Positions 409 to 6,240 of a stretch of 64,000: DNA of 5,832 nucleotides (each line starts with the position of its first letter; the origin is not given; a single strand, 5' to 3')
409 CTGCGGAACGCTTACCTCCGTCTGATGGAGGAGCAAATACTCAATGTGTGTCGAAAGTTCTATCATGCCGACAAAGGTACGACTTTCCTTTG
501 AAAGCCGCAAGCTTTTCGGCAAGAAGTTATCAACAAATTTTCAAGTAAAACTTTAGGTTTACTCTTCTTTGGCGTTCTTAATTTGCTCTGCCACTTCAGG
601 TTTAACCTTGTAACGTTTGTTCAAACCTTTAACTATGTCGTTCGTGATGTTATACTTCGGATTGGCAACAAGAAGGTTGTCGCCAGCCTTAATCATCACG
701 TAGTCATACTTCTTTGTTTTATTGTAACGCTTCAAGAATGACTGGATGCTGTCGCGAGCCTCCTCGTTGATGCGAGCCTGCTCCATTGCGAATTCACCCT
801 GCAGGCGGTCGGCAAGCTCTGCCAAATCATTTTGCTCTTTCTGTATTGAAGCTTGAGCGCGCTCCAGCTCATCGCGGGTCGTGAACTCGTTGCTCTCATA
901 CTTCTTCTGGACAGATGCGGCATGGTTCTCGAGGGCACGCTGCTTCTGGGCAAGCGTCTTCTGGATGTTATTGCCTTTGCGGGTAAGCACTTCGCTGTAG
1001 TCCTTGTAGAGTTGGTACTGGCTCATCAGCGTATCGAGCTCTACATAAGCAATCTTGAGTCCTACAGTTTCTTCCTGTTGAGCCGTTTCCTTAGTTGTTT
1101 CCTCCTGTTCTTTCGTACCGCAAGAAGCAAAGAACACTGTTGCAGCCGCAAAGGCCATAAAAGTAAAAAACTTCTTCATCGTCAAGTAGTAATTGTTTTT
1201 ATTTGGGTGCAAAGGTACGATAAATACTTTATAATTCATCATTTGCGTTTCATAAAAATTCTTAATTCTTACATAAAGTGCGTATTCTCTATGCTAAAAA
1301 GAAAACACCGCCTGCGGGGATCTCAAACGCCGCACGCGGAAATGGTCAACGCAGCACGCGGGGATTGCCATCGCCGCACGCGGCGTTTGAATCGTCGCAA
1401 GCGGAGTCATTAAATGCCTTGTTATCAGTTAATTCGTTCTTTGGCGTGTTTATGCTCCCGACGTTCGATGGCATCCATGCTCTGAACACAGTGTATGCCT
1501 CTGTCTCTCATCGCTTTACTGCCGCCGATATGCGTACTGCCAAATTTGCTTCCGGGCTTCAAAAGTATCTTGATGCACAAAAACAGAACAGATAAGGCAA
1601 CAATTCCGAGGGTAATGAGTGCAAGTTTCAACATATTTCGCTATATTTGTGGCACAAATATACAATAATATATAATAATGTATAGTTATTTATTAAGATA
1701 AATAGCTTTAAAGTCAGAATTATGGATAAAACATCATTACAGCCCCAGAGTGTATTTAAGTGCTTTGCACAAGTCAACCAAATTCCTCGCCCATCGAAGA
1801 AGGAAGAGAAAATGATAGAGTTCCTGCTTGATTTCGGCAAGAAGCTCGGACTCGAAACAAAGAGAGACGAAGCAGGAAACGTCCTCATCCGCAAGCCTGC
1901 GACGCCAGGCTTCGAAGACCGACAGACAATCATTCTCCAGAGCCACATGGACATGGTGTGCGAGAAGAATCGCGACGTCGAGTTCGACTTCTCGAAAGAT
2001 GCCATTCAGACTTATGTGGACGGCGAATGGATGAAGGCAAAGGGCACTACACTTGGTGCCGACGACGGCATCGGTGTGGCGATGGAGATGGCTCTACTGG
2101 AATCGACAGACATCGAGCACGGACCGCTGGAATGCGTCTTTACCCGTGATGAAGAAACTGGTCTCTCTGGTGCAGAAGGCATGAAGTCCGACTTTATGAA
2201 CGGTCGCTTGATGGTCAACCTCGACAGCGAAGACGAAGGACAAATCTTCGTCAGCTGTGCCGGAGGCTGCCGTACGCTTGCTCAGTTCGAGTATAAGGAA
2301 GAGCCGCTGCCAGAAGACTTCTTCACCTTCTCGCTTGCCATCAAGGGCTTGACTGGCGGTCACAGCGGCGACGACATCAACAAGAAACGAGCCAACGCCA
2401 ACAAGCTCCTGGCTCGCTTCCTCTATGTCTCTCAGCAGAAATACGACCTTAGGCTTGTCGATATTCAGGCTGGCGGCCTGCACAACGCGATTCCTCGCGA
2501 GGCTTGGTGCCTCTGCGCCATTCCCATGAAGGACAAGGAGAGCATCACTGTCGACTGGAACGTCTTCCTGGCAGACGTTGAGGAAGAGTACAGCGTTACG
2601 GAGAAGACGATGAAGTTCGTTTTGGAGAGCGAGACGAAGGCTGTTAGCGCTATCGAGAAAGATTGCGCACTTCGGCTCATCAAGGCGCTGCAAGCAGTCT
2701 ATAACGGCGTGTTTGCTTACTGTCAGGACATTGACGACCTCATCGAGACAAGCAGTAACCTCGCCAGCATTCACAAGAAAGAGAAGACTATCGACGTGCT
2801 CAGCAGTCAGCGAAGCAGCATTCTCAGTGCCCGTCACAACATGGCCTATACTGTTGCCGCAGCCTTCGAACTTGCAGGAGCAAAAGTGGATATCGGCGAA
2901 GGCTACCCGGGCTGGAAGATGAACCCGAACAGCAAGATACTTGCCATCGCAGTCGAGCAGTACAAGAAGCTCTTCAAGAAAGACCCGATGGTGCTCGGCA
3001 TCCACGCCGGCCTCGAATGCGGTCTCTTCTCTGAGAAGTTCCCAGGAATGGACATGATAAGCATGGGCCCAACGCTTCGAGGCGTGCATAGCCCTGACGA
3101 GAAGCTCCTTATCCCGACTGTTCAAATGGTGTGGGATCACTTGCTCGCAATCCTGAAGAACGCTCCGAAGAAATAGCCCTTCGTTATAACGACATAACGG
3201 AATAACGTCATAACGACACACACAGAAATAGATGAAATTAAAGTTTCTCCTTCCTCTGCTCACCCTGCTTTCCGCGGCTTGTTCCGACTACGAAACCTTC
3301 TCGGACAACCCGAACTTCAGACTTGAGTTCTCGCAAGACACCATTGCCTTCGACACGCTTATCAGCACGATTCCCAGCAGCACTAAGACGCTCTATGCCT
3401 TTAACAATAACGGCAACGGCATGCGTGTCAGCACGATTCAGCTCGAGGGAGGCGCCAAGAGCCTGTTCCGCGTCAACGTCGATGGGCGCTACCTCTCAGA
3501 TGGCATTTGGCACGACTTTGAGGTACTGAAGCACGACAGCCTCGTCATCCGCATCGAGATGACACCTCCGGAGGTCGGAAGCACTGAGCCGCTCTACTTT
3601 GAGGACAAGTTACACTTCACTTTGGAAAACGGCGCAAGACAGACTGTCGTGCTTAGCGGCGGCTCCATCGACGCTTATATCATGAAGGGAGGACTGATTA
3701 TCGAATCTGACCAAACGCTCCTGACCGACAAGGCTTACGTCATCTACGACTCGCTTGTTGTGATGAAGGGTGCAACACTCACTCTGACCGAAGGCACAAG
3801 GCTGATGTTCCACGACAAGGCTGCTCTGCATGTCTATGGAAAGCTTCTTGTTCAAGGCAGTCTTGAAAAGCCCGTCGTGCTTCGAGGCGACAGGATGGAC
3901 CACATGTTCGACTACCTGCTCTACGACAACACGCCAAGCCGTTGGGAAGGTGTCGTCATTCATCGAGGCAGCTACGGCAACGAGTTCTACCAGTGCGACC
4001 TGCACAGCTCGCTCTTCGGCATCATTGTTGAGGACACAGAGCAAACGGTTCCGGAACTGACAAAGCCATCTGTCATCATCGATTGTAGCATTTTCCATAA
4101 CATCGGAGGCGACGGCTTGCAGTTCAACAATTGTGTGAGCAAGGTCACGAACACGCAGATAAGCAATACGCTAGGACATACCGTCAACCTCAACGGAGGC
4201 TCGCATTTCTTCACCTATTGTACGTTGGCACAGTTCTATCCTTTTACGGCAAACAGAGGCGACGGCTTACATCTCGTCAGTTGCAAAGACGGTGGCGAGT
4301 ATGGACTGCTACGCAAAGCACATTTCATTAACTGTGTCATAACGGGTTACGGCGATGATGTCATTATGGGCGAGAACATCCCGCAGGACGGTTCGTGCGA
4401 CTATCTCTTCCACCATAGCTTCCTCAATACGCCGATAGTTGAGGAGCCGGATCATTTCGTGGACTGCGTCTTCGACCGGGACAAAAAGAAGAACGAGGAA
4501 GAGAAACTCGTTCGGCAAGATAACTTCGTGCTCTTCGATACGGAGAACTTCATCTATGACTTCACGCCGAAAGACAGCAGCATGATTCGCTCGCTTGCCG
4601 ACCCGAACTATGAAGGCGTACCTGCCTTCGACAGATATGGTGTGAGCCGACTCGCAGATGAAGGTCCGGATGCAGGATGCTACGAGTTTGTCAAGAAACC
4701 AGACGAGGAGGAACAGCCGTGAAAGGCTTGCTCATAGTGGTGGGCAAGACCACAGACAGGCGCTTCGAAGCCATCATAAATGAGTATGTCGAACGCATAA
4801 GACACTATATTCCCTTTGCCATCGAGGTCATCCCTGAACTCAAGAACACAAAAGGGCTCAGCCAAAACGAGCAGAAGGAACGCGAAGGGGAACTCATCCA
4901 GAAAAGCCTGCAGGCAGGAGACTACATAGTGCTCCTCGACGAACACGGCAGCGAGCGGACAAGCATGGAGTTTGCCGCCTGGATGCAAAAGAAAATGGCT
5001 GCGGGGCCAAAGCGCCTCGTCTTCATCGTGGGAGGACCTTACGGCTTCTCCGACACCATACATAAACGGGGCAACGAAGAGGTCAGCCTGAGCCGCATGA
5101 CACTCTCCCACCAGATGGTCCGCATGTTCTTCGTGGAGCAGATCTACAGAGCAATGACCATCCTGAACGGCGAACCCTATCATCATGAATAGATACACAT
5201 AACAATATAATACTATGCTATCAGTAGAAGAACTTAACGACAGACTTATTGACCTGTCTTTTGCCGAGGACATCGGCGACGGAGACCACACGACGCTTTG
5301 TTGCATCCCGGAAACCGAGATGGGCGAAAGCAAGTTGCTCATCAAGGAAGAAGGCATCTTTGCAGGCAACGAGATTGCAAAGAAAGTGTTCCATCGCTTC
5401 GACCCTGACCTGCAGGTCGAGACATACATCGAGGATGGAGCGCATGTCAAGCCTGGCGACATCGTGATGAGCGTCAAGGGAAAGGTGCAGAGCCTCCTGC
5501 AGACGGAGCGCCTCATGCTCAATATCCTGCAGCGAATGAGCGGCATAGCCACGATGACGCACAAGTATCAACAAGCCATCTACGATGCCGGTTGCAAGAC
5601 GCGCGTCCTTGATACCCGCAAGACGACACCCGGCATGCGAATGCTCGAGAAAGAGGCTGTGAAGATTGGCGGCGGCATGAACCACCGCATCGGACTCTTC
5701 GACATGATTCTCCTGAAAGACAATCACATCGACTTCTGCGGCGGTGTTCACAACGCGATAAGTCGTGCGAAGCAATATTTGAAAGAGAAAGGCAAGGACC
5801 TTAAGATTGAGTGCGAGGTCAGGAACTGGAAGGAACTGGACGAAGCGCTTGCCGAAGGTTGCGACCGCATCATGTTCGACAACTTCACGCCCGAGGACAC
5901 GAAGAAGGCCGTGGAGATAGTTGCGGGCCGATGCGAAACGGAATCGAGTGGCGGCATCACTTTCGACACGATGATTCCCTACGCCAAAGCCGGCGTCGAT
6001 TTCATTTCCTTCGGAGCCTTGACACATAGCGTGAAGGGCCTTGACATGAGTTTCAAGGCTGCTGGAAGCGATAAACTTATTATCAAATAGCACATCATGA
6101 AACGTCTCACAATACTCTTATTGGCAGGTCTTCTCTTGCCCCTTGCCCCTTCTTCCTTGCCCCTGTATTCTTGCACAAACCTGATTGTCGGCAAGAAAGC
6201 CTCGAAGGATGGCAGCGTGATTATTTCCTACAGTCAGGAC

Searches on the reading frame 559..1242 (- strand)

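Call 56: search_protein_families(library=pfam, proteins=[window:559-1242:-], max_evalue=0.00001)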
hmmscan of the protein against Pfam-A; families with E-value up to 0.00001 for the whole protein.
window:559-1242:- (227 aa): 1 family
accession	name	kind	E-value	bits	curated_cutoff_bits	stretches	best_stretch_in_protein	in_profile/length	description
PF03938.19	OmpH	-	6.6e-22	78.7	32.4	1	63-207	1-141/141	Outer membrane protein (OmpH-like)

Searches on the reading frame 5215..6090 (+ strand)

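Call 56: search_protein_families(library=pfam, proteins=[window:5215-6090:+], max_evalue=0.00001)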
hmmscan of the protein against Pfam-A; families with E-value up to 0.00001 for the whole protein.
window:5215-6090:+ (291 aa): 2 families
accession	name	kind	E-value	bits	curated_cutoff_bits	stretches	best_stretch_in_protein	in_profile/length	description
PF01729.25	QRPTase_C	-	8.9e-56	188.7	23.1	1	111-281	1-169/169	Quinolinate phosphoribosyl transferase, C-terminal domain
PF02749.22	QRPTase_N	-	3.5e-21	75.7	27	1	24-109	1-82/82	Quinolinate phosphoribosyl transferase, N-terminal domain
